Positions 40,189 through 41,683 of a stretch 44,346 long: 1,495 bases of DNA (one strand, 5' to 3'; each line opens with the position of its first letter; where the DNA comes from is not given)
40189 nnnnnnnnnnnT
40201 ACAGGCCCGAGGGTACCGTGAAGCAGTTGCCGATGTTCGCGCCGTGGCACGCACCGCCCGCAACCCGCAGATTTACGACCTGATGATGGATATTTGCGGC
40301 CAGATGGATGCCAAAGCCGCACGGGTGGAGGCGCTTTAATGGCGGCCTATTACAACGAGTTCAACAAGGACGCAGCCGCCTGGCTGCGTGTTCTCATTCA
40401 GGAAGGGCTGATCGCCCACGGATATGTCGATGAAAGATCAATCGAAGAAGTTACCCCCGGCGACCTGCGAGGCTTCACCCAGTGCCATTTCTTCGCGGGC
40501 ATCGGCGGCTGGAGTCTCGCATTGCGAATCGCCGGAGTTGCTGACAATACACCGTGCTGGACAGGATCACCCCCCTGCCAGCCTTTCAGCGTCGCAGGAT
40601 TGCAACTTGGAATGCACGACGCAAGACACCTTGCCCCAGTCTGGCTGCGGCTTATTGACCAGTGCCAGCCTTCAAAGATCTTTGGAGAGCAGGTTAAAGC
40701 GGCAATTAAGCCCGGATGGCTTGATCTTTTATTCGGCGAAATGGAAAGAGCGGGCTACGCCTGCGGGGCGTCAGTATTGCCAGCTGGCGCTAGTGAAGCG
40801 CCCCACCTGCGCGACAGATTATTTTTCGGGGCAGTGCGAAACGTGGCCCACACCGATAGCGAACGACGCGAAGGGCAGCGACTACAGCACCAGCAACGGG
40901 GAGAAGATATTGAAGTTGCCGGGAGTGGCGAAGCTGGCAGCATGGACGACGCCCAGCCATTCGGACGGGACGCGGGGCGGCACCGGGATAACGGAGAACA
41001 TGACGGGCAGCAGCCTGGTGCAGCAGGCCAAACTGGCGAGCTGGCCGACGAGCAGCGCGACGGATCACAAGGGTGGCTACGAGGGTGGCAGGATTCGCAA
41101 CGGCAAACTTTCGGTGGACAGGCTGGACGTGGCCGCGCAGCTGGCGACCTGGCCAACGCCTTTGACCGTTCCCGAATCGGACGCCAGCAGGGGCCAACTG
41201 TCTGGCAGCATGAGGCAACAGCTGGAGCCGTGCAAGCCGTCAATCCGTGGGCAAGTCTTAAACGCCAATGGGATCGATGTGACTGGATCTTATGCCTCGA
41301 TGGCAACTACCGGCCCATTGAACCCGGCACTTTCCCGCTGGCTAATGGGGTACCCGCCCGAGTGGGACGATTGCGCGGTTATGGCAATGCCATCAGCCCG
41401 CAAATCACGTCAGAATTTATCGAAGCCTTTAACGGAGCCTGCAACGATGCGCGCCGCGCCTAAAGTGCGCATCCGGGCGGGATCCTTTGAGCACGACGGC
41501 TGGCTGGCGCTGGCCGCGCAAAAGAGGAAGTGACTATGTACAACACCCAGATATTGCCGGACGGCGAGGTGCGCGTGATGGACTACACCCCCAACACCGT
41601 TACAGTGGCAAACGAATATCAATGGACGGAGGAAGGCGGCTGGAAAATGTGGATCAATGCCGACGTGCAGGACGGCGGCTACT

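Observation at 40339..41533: The cytosine-methyltransferase locus has two reading frames open over about 1 kb, and both carry methyltransferase motifs: recoding, phase-switchable specificity, or overprinted genes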

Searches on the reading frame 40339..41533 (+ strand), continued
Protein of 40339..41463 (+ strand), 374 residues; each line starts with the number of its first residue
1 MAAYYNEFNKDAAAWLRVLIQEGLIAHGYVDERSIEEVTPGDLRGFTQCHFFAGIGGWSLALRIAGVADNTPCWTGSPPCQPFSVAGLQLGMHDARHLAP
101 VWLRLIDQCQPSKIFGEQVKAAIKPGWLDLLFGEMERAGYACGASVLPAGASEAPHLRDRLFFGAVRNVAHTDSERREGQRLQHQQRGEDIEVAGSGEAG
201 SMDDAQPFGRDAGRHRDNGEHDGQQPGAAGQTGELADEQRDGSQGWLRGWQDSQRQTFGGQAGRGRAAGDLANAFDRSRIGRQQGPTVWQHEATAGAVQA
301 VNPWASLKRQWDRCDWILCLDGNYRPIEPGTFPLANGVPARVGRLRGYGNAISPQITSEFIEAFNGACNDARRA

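Call 89: search_dna_similar(query=window:40424-41530:+, collection=plasmids, mode=protein, max_rows=25, rows=spread)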
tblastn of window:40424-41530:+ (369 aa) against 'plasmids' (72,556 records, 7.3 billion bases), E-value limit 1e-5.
Records with a match: 27; places in all: 30; records where one place covers at least 80% of the query: 4.
Best place of each record, by identity: <60% 27.
By first word of the organism name: Ralstonia 13; Salmonella 5; Citrobacter 2; Klebsiella 2; Rhodoplanes 1; Arsenophonus 1; Enterobacter 1; Marinobacter 1; Pseudochrobactrum 1.
By predicted mobility (MOB-suite, as given by PLSDB): non-mobilizable 17; mobilizable 10.
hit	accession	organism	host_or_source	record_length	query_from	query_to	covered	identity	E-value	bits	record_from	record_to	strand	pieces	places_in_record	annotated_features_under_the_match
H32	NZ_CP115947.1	Ralstonia solanacearum MolK2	Musa sp.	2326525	1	329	89%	33.3%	3e-17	91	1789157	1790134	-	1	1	record has no annotation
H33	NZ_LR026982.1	Rhodoplanes serenus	-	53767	30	323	76%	38.8%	2e-11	133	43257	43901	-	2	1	DNA cytosine methyltransferase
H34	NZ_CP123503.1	Arsenophonus sp. aPb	Lysandra bellargus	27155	1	336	87%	33.0%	6e-9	126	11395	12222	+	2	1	DNA cytosine methyltransferase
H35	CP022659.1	Salmonella enterica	river water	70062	30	330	82%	34.7%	3e-32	135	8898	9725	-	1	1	DNA cytosine methyltransferase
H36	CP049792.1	Ralstonia solanacearum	whole organism,isolated from the ...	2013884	52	329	75%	34.5%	1e-16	89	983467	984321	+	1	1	DNA cytosine methyltransferase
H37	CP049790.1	Ralstonia solanacearum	whole organism,isolated from the ...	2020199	52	329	75%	34.5%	1e-16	89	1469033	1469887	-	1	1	DNA cytosine methyltransferase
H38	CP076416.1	Ralstonia solanacearum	tobacco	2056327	52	329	75%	34.5%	1e-16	89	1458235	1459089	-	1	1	DNA cytosine methyltransferase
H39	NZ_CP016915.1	Ralstonia pseudosolanacearum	Tobacco,tissu sample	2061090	52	329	75%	34.5%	1e-16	89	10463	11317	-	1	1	none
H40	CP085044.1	Ralstonia solanacearum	sunflower,cell culture,stem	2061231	52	329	75%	34.5%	1e-16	89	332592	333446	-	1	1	DNA cytosine methyltransferase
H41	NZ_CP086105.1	Ralstonia sp. RS650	sunflower,cell culture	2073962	52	329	75%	34.5%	1e-16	89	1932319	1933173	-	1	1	none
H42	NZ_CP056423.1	Citrobacter sp. RHBSTW-00524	culture,Wastewater effluent sample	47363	46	321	75%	34.7%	4e-26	117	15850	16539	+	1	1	DNA cytosine methyltransferase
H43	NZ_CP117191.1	Salmonella enterica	cell culture,anthropogenic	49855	78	341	72%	35.8%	1e-28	124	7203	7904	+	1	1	DNA cytosine methyltransferase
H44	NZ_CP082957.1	Salmonella enterica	mixed culture,anthropogenic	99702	78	341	72%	35.8%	1e-28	124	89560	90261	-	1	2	DNA cytosine methyltransferase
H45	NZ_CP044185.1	Salmonella enterica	-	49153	78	341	72%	35.8%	2e-28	124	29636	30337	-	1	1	DNA cytosine methyltransferase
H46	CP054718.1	Salmonella enterica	-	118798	79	341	71%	36.0%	5e-27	120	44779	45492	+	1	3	DNA cytosine methyltransferase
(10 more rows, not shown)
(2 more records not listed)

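Call 91: search_solved_structures(query=A2, max_evalue=0.01, show_alignments=3)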
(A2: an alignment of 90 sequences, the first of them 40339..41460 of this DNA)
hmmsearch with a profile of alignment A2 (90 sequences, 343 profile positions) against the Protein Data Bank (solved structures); distinct sequences matched with E-value up to 0.01: 19.
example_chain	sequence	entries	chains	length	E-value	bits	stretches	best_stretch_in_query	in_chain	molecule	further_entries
2i9k_A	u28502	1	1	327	1.7e-15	60.6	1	68-165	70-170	Modification methylase HhaI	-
10mh_A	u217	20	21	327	1.5e-14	57.5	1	68-165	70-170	PROTEIN (CYTOSINE-SPECIFIC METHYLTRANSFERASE HHAI) | HaeIII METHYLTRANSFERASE | Modification methylase HhaI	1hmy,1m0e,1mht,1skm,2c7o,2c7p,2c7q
1fjx_A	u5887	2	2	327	1.5e-14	57.5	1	68-165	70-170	HHAI DNA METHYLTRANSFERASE | MODIFICATION METHYLASE HHAI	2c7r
1svu_A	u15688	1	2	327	1.5e-14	57.5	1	68-165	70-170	Modification methylase HhaI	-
2uyh_A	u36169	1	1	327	3e-14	56.5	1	68-165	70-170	MODIFICATION METHYLASE HHAI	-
2zcj_A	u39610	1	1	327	9.5e-14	54.8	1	68-165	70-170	Modification methylase HhaI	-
2z6u_A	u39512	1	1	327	1.7e-13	54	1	68-165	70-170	Modification methylase HhaI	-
2uz4_A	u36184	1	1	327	1.8e-13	53.9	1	68-165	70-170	MODIFICATION METHYLASE HHAI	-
2uyc_A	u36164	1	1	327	1.9e-13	53.9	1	68-165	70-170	MODIFICATION METHYLASE HHAI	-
2z6q_A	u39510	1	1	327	2.4e-13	53.5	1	68-165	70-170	Modification methylase HhaI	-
2z6a_A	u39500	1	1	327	5.7e-13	52.3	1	67-165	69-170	Modification methylase HhaI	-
1dct_A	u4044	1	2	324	9.1e-07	31.9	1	75-164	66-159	PROTEIN (MODIFICATION METHYLASE HAEIII)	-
8yf3_A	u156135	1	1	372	2.2e-06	30.6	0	101-172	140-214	Cytosine-specific methyltransferase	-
6fdf_A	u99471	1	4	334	2.8e-06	30.2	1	70-106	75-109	tRNA (cytosine(38)-C(5))-methyltransferase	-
9hgm_A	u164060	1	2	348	2e-05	27.4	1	77-171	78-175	tRNA (cytosine(38)-C(5))-methyltransferase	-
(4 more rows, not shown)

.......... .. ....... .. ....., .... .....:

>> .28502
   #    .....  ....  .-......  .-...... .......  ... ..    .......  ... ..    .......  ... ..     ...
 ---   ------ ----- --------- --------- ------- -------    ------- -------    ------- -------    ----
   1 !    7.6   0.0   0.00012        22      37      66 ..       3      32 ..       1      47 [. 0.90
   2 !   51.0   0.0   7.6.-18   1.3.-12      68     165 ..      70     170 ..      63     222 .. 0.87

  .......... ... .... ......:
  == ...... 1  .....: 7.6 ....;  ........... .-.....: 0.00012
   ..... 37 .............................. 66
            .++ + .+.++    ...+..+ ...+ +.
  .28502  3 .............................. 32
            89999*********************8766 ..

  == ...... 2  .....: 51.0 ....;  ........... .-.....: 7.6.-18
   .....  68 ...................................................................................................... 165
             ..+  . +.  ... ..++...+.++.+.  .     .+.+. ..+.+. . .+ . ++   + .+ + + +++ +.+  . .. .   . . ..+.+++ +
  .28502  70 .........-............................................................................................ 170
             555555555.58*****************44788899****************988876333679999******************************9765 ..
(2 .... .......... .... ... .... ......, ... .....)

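Call 95: search_protein_families(library=pfam, proteins=[P0072, P0054], max_evalue=0.001)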
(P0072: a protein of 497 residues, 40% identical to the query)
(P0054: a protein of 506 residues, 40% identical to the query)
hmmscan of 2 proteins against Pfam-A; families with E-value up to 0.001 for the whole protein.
P0072 (497 aa): 1 family
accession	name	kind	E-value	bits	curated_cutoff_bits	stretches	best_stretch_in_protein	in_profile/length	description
PF05869.16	Dam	-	4.4e-53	179.8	28.1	1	320-487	1-167/169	DNA N-6-adenine-methyltransferase (Dam)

P0054 (506 aa): 1 family
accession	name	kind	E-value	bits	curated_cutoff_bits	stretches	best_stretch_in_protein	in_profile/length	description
PF01844.29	HNH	-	0.00025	21.5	21.4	1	413-451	1-45/47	HNH endonuclease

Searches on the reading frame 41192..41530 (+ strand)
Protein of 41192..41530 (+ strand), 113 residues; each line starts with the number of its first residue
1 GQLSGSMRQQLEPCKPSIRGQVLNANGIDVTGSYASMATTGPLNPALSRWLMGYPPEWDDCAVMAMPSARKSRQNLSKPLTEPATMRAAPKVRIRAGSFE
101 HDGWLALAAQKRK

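Call 90: search_protein_families(library=pfam, proteins=[window:41192-41530:+], max_evalue=10)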
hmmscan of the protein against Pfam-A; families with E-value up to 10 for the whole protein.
seq(113 aa): 0 families

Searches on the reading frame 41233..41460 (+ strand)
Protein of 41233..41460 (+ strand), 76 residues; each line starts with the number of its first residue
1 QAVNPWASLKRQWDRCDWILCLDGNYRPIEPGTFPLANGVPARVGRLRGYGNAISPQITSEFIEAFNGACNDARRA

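Call 90: search_protein_families(library=pfam, proteins=[window:41233-41460:+], max_evalue=10)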
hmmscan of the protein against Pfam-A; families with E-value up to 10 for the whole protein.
seq(76 aa): 0 families
